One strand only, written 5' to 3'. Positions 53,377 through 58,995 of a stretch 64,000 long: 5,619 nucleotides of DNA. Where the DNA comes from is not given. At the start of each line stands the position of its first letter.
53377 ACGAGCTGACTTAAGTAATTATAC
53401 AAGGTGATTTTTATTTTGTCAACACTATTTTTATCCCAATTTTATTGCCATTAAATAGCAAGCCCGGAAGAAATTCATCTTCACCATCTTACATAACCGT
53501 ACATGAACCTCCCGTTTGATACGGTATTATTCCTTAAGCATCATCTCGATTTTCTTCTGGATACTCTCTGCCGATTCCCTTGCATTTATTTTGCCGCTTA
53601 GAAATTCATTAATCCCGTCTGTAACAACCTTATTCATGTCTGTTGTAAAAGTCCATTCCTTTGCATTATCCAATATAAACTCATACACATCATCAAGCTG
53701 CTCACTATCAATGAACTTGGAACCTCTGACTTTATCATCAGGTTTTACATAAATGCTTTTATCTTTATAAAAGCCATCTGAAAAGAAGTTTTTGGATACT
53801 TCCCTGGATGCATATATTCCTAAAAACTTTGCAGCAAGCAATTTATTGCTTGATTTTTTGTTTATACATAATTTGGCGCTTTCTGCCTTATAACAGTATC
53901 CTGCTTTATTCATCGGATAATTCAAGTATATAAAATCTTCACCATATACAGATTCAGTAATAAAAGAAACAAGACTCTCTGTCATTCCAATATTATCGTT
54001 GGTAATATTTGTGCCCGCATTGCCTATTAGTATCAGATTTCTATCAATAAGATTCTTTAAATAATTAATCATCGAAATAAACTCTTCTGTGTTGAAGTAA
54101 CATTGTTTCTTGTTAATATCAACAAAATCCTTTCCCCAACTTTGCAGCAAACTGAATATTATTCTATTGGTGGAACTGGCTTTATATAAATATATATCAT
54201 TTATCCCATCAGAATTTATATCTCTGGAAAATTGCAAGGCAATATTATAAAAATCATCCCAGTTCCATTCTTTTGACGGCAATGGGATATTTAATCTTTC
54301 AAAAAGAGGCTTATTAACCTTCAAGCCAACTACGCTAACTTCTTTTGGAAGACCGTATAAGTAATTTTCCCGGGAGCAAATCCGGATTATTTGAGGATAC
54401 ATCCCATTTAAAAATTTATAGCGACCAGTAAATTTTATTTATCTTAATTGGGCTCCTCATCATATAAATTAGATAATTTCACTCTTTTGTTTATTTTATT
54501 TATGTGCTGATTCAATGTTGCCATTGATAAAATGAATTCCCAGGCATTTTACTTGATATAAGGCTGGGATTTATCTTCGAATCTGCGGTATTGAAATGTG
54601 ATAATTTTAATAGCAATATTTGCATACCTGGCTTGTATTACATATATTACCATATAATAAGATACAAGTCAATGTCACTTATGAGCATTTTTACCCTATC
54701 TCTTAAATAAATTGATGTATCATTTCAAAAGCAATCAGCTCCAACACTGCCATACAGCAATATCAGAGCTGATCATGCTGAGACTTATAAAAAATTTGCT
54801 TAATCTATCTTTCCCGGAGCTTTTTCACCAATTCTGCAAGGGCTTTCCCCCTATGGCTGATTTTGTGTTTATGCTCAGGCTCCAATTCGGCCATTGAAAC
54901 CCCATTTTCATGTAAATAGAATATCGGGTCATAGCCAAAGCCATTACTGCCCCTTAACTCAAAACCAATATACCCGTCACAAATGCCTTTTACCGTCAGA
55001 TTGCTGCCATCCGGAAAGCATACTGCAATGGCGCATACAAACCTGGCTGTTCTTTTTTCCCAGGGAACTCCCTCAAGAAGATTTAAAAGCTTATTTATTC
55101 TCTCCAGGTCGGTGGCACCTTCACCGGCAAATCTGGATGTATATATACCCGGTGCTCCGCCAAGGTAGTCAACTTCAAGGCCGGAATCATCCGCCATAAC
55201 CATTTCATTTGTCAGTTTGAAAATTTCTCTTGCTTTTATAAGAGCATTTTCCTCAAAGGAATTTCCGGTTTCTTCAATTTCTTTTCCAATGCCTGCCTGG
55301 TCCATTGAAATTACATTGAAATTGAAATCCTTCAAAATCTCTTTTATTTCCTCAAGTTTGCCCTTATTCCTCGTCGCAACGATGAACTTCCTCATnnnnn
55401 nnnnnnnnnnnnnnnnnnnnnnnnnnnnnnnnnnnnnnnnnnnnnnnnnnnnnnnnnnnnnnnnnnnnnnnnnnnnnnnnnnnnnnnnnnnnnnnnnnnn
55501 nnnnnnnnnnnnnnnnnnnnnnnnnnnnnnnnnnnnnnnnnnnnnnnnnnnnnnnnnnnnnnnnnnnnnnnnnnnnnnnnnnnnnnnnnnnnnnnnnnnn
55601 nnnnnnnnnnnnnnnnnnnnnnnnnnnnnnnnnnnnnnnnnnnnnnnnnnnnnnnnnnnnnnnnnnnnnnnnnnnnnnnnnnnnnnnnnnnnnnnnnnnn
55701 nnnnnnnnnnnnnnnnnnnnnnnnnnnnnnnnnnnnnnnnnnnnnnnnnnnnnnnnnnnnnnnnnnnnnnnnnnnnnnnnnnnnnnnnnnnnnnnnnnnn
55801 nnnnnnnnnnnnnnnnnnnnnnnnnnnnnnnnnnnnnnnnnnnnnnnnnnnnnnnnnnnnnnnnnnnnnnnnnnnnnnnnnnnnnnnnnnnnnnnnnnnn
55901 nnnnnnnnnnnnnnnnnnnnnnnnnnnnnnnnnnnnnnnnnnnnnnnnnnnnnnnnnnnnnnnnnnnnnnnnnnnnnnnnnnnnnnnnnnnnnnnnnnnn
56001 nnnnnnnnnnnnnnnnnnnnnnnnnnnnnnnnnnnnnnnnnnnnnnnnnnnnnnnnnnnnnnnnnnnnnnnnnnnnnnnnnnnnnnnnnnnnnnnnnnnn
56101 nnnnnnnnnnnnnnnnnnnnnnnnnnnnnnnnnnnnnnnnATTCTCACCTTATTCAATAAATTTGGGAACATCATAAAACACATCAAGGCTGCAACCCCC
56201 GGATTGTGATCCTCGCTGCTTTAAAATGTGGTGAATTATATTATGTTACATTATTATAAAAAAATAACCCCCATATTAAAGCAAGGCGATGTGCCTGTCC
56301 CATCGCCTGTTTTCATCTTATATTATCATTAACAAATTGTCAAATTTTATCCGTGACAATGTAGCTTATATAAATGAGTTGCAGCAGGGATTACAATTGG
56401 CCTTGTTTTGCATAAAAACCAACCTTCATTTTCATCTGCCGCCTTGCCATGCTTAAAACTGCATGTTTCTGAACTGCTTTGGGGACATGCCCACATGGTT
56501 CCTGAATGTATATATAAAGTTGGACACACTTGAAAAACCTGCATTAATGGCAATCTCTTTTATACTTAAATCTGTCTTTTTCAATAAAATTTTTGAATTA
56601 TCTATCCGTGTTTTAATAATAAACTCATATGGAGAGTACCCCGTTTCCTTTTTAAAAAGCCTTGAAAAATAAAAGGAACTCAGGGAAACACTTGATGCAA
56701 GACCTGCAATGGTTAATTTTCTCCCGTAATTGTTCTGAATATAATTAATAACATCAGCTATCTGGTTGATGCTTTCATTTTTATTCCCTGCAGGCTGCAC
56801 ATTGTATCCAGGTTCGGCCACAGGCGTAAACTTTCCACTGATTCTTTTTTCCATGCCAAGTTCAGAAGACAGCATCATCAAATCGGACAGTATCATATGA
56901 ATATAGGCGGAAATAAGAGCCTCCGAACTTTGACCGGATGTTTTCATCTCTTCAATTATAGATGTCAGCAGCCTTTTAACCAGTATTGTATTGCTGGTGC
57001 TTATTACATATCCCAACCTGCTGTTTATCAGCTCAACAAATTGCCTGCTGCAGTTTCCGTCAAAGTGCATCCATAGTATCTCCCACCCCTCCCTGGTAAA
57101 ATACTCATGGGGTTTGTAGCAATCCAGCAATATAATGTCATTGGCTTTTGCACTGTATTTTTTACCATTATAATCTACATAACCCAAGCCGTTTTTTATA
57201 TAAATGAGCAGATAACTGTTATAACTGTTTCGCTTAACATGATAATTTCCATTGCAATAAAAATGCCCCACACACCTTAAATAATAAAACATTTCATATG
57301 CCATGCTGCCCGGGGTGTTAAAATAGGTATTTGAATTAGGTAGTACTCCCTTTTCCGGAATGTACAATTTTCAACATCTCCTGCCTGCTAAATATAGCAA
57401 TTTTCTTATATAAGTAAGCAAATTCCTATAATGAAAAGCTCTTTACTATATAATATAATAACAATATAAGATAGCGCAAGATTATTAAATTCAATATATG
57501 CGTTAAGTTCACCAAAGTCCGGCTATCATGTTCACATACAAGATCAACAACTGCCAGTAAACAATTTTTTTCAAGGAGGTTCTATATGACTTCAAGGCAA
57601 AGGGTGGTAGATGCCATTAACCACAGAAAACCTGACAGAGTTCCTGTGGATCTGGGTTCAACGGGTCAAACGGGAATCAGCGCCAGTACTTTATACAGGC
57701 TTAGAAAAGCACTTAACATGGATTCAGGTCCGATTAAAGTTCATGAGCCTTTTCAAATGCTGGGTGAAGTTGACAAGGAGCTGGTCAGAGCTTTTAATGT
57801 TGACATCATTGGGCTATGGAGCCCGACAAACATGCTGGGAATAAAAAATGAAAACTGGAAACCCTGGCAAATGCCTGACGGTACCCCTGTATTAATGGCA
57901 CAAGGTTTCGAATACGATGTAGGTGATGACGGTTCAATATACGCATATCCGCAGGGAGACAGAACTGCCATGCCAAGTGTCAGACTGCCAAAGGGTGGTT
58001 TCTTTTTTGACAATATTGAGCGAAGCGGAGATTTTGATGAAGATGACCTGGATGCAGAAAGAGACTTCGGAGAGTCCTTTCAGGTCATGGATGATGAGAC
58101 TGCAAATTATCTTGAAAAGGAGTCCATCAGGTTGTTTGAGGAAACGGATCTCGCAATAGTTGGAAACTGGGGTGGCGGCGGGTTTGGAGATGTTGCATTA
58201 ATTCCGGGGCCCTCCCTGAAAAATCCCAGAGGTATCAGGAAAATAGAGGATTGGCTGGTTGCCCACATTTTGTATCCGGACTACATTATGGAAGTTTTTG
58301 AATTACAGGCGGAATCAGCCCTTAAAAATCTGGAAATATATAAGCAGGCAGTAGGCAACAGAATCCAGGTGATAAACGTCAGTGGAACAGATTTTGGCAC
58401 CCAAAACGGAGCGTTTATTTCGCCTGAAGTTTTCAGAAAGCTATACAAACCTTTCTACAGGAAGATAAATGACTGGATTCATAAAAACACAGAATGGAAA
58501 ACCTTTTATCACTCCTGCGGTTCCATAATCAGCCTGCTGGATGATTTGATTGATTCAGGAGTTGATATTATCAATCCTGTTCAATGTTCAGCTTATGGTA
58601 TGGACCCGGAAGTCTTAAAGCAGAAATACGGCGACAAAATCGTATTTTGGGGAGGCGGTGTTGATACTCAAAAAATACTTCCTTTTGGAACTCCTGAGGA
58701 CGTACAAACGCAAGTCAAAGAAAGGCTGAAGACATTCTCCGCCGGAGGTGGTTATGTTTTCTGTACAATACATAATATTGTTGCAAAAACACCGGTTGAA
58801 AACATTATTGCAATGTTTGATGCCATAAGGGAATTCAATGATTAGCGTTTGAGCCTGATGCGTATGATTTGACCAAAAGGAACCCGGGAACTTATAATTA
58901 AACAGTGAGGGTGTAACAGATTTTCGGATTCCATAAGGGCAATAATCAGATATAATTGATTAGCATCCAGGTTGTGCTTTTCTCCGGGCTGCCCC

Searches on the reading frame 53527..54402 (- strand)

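Call 5: search_protein_families(library=pfam, proteins=[window:53527-54402:-], max_evalue=0.01)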
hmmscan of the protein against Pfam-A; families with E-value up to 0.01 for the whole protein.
window:53527-54402:- (291 aa): 0 families

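Call 43: search_protein_families(library=pfam, proteins=[window:53527-54402:-], max_evalue=10)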
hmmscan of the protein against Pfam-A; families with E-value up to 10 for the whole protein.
window:53527-54402:- (291 aa): 1 family
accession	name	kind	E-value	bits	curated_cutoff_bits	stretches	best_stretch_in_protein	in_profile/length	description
PF03979.19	Sigma70_r1_1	-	0.17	12.3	22.5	0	230-245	33-48/81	Sigma-70 factor, region 1.1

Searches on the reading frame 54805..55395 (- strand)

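Call 5: search_protein_families(library=pfam, proteins=[window:54805-55395:-], max_evalue=0.01)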
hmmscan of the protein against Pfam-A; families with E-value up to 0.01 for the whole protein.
window:54805-55395:- (196 aa): 1 family
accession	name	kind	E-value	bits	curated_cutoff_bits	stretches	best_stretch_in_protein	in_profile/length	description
PF01725.21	Ham1p_like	-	1.2e-68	231.2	22.5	1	5-191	2-185/186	Ham1 family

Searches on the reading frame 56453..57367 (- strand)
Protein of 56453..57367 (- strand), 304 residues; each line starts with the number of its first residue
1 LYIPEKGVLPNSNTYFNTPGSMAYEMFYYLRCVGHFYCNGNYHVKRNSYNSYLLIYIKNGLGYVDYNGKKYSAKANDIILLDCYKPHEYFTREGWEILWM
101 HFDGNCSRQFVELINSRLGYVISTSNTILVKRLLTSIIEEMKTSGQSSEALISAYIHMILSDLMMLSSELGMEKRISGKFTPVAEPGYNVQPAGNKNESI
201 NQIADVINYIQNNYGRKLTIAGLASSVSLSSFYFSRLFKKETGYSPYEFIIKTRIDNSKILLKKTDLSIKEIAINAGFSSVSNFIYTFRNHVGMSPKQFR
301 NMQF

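Call 5: search_protein_families(library=pfam, proteins=[window:56453-57367:-], max_evalue=0.01)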
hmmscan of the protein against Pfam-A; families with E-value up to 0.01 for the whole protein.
window:56453-57367:- (304 aa): 3 families
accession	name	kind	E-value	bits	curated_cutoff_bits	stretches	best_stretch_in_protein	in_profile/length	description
PF00165.29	HTH_AraC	-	3.5e-24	84.9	26.6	2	262-301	1-42/42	Bacterial regulatory helix-turn-helix proteins, AraC family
PF12833.13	HTH_18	-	8.2e-23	80.9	33.6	1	223-301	1-79/80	Helix-turn-helix domain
PF02311.25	AraC_binding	-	1.8e-14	54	21.1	1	34-159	6-134/135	AraC-like ligand binding domain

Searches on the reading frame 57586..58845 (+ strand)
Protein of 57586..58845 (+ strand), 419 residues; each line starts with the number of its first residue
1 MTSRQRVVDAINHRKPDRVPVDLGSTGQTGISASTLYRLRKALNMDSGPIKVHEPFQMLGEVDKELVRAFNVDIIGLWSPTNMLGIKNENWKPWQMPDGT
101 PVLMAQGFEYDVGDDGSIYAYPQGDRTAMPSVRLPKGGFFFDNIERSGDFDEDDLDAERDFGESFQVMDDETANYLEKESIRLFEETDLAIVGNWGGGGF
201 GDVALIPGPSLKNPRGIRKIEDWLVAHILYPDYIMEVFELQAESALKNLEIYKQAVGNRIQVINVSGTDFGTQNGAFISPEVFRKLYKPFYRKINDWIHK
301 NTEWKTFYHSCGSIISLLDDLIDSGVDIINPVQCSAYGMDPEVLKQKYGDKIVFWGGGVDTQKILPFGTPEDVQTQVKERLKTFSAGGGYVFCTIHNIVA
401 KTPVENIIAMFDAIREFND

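Call 5: search_protein_families(library=pfam, proteins=[window:57586-58845:+], max_evalue=0.01)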
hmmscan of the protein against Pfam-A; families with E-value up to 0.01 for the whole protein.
window:57586-58845:+ (419 aa): 1 family
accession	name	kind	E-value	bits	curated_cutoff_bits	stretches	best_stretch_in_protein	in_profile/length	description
PF01208.23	URO-D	-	2.6e-19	69.9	23.9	1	218-416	160-345/346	Uroporphyrinogen decarboxylase (URO-D)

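Call 10: search_protein_families(library=ncbifam, proteins=[window:57586-58845:+], max_evalue=0.1)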
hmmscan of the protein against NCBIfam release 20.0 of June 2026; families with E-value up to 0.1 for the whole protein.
window:57586-58845:+ (419 aa): 5 families
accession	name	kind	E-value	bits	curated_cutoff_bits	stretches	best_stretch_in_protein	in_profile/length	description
NF004889.0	PRK06252.1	subfamily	5.7e-14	51.9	244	1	220-418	158-337/340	methylcobalamin:coenzyme M methyltransferase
TIGR01463.1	mtaA_cmuA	subfamily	3.4e-13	49.6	235.4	1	221-416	158-337/340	MtaA/CmuA family methyltransferase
NF040654.1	MtaA_Meth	equivalog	2.3e-09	36.6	400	1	221-417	157-335/337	methylcobamide:CoM methyltransferase MtaA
NF041608.1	methylcob_mtaseMtbA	equivalog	5.6e-06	25.7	600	1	222-417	159-337/339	methylcobamide:CoM methyltransferase MtbA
TIGR01464.1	hemE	equivalog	0.0047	16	302.95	1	278-416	207-338/338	uroporphyrinogen decarboxylase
